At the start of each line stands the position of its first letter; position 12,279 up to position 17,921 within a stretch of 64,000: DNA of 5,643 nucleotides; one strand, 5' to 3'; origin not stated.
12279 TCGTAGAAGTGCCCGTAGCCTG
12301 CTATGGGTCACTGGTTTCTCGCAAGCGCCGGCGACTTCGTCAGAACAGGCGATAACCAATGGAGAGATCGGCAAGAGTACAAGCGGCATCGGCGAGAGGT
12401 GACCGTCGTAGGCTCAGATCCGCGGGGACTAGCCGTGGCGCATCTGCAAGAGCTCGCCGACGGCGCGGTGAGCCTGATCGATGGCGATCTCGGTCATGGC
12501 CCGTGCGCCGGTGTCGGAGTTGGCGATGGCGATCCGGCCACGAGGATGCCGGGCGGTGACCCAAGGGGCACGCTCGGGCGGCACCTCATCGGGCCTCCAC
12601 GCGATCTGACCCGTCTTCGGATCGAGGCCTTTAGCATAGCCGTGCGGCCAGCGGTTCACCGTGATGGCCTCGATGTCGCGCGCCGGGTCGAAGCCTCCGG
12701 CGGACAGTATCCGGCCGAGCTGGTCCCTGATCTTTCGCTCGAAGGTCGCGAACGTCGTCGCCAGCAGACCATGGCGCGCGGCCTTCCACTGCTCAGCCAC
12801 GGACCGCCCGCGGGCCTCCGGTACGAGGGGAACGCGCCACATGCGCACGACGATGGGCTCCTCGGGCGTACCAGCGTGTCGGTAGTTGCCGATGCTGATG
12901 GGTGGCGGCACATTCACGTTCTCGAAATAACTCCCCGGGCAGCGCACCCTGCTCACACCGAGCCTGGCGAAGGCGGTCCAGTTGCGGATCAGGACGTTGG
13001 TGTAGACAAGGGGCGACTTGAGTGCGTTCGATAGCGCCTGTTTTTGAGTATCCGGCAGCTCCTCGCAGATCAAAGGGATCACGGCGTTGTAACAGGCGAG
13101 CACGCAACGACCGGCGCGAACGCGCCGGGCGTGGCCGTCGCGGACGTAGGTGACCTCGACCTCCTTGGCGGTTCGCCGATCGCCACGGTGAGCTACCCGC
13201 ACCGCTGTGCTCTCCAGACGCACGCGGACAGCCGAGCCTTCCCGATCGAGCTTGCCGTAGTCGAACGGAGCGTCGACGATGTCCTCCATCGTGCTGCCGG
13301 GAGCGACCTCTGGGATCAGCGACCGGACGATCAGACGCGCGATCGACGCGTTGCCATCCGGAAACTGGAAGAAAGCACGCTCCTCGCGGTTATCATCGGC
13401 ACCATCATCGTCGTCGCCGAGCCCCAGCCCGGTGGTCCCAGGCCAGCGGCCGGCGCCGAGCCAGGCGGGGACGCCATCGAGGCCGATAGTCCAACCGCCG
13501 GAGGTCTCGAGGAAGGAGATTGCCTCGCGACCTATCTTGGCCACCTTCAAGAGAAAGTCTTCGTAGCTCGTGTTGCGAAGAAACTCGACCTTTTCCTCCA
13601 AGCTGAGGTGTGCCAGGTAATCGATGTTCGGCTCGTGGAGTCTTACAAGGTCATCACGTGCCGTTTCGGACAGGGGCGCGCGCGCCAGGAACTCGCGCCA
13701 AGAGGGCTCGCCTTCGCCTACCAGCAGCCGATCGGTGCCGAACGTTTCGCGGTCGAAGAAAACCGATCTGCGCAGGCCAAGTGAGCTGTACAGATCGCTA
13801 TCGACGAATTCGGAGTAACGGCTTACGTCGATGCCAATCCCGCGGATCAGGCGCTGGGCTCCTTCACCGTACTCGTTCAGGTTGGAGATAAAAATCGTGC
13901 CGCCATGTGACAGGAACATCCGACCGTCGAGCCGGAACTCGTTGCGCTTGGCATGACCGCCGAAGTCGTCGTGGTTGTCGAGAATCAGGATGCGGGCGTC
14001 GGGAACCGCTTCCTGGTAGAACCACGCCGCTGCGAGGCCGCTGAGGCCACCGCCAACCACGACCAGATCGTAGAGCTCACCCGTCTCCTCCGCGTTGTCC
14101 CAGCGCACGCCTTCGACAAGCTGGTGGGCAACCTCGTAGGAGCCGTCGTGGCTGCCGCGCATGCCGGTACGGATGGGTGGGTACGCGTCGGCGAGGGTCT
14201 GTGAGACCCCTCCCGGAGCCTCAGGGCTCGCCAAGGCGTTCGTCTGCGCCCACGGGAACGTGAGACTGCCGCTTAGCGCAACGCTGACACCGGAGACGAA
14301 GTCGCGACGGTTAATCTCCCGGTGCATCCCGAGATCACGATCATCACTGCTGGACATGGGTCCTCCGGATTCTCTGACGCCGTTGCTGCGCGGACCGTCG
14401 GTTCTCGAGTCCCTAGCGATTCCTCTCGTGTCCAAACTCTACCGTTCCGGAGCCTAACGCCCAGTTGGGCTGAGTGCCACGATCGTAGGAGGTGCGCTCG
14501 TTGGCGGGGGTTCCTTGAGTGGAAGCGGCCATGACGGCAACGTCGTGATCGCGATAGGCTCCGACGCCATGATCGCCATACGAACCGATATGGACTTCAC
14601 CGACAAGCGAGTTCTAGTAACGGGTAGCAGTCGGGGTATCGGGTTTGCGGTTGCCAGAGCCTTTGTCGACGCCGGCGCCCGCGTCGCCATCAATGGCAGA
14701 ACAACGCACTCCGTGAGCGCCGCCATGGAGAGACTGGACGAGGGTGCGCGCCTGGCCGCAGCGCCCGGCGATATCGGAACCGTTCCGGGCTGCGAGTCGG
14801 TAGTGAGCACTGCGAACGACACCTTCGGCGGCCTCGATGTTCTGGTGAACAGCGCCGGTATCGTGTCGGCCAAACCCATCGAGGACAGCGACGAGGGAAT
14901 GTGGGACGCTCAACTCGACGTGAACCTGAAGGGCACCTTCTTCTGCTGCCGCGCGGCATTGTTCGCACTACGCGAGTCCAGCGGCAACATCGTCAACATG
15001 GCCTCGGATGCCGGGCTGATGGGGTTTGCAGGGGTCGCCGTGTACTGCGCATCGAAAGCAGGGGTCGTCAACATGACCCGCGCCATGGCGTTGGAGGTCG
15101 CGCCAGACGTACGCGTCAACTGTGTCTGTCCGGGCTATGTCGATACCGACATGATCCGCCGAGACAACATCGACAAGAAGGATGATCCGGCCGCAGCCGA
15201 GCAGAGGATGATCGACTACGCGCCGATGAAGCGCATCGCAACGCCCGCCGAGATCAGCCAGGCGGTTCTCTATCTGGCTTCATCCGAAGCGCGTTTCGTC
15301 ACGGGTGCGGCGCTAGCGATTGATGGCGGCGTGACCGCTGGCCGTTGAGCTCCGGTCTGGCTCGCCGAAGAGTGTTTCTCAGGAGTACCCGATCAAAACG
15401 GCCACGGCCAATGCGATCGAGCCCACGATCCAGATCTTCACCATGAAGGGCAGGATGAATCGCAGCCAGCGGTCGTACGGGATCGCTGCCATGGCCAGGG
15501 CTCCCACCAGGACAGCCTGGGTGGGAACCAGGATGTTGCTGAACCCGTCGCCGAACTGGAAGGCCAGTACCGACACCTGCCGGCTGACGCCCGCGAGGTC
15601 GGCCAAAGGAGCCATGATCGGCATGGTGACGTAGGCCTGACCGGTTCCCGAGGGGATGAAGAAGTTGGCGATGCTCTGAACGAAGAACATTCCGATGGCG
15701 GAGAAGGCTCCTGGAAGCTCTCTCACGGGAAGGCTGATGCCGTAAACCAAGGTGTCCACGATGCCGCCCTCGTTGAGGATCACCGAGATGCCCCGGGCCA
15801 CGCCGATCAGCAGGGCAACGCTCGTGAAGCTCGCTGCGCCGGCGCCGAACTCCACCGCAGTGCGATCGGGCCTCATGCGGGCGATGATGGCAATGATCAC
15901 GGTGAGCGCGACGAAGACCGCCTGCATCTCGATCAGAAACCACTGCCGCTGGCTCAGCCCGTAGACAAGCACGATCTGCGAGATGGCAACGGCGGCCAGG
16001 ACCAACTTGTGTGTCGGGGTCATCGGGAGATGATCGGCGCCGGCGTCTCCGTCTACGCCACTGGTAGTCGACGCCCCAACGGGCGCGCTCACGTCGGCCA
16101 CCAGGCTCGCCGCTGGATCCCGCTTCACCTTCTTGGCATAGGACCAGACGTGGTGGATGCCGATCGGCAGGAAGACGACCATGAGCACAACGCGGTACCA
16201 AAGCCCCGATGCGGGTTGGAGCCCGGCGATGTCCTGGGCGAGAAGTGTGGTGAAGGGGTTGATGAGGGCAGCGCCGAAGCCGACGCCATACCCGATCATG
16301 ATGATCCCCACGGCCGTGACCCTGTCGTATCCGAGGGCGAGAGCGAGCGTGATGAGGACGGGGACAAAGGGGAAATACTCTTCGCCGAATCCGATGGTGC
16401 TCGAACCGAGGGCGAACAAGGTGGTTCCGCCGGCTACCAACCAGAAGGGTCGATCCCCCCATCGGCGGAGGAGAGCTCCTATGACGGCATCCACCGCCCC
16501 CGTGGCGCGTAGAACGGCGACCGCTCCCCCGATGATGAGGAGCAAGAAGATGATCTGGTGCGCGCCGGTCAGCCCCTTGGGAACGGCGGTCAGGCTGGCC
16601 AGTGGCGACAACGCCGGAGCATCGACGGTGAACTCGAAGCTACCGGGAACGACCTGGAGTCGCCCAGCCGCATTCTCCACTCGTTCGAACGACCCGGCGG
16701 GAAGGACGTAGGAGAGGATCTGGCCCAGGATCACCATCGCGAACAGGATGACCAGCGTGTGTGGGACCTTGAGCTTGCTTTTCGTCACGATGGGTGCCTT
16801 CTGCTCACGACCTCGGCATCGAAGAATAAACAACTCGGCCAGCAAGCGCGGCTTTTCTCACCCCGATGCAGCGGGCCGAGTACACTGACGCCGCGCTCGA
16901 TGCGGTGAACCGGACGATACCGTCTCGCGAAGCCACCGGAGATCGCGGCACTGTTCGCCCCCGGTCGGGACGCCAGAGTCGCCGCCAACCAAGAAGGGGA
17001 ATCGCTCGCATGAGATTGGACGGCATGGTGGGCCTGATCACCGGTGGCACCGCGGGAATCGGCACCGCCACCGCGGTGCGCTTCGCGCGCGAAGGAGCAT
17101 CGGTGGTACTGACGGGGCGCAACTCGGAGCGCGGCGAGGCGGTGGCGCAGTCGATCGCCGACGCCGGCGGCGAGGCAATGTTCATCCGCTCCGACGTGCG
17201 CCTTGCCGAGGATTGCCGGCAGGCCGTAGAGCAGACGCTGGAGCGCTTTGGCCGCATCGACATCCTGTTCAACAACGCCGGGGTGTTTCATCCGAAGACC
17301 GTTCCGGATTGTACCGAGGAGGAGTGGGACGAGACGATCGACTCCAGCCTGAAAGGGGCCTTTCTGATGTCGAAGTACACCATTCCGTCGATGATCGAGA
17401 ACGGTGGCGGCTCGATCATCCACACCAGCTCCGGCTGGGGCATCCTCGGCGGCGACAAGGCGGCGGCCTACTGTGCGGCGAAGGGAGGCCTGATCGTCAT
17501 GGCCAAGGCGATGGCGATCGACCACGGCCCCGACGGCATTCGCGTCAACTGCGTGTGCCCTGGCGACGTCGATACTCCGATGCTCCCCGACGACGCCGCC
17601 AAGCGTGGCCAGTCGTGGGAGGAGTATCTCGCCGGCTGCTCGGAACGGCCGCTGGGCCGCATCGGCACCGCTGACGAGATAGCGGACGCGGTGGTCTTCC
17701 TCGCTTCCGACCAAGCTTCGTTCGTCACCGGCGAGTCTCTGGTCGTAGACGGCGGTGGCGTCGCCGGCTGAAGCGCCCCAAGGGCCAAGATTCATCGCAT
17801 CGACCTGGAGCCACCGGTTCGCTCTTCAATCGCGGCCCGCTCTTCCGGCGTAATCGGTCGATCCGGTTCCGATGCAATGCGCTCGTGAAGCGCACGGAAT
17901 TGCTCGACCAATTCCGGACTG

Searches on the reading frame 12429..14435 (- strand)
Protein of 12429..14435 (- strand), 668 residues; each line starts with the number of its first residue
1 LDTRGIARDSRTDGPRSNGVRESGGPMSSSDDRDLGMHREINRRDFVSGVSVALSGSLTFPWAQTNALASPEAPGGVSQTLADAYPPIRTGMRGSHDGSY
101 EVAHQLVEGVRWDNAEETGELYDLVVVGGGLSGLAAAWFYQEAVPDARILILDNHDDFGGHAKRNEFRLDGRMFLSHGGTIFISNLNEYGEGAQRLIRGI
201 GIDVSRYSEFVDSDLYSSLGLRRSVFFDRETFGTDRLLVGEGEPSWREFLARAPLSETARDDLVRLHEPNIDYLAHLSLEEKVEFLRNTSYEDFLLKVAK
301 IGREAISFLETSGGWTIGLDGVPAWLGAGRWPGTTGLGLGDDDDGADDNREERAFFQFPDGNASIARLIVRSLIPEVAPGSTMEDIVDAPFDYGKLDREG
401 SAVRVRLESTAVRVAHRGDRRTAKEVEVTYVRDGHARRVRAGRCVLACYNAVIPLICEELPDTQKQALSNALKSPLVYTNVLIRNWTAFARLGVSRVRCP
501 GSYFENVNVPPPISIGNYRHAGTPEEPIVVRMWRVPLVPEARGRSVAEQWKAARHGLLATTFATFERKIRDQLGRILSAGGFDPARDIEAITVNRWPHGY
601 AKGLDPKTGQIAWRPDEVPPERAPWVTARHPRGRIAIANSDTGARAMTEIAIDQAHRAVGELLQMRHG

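Call 52: search_protein_families(library=pfam, proteins=[window:12429-14435:-], max_evalue=0.001)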
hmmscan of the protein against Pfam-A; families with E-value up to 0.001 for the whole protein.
window:12429-14435:- (668 aa): 3 families
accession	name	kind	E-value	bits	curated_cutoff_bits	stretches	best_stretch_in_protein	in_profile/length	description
PF13450.12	NAD_binding_8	-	5.1e-12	46.3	21.9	1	126-184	1-54/68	NAD(P)-binding Rossmann-like domain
PF01266.30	DAO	-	0.00012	22.2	27.9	1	123-165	1-42/353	FAD dependent oxidoreductase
PF01946.23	Thi4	-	0.00068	19.4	26.2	0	122-162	18-57/235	Thi4 family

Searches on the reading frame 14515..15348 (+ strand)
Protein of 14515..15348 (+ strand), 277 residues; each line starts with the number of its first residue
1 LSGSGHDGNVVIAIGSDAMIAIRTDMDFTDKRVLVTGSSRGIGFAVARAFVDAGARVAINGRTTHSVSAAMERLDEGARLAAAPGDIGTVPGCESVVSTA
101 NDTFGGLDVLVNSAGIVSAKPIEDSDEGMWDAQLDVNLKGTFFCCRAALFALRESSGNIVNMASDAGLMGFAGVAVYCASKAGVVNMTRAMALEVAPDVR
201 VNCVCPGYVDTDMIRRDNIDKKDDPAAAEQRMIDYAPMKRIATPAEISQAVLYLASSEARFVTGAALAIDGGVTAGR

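Call 52: search_protein_families(library=pfam, proteins=[window:14515-15348:+], max_evalue=0.001)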
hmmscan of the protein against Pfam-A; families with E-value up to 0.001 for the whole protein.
window:14515-15348:+ (277 aa): 4 families
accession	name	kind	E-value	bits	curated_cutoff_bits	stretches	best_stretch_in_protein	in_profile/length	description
PF13561.12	adh_short_C2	-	3.5e-60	204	27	1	39-274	5-236/236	Enoyl-(Acyl carrier protein) reductase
PF00106.31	adh_short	-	5.8e-55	186.2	26.6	1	31-218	1-191/195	short chain dehydrogenase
PF23441.1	SDR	-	6e-13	49.2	27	1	30-273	7-255/258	SDR-like rossmann domain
PF08659.16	KR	-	5.2e-11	43.2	22.6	1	33-181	3-153/180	KR domain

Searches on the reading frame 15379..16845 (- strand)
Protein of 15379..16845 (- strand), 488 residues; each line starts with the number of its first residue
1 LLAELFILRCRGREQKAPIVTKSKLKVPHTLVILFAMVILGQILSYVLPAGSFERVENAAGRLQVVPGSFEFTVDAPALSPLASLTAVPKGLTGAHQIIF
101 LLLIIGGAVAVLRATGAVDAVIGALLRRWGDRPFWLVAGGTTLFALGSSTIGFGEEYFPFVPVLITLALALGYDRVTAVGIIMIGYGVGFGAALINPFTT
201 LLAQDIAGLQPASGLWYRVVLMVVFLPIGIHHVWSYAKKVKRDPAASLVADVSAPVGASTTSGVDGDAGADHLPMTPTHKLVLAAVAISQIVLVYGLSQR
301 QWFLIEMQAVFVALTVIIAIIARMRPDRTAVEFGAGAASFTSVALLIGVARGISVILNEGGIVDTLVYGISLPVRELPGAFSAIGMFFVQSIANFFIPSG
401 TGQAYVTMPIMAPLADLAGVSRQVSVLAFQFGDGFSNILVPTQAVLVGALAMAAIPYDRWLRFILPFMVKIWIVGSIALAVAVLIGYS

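Call 52: search_protein_families(library=pfam, proteins=[window:15379-16845:-], max_evalue=0.001)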
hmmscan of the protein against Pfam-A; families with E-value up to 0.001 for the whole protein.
window:15379-16845:- (488 aa): 4 families
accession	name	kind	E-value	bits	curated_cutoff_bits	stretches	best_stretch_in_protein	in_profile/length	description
PF03606.21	DcuC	-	1.3e-89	301.3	23.1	1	28-483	2-460/461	C4-dicarboxylate anaerobic carrier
PF02667.20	SCFA_trans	-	1.6e-06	27.9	27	1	380-481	354-448/453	Short chain fatty acid transporter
PF03806.19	ABG_transport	-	2.8e-05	23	27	1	374-486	374-491/502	AbgT putative transporter family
PF03553.21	Na_H_antiporter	-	0.00037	20.3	23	1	281-429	101-247/303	Na+/H+ antiporter family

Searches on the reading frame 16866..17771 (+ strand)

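Call 52: search_protein_families(library=pfam, proteins=[window:16866-17771:+], max_evalue=0.001)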
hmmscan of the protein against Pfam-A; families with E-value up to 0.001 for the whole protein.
window:16866-17771:+ (301 aa): 3 families
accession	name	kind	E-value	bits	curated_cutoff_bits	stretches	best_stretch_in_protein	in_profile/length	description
PF13561.12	adh_short_C2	-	2e-66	224.4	27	1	63-297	6-234/236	Enoyl-(Acyl carrier protein) reductase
PF00106.31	adh_short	-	1.3e-56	191.6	26.6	1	57-243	4-190/195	short chain dehydrogenase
PF08659.16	KR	-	1.6e-17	64.4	22.6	1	57-206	4-153/180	KR domain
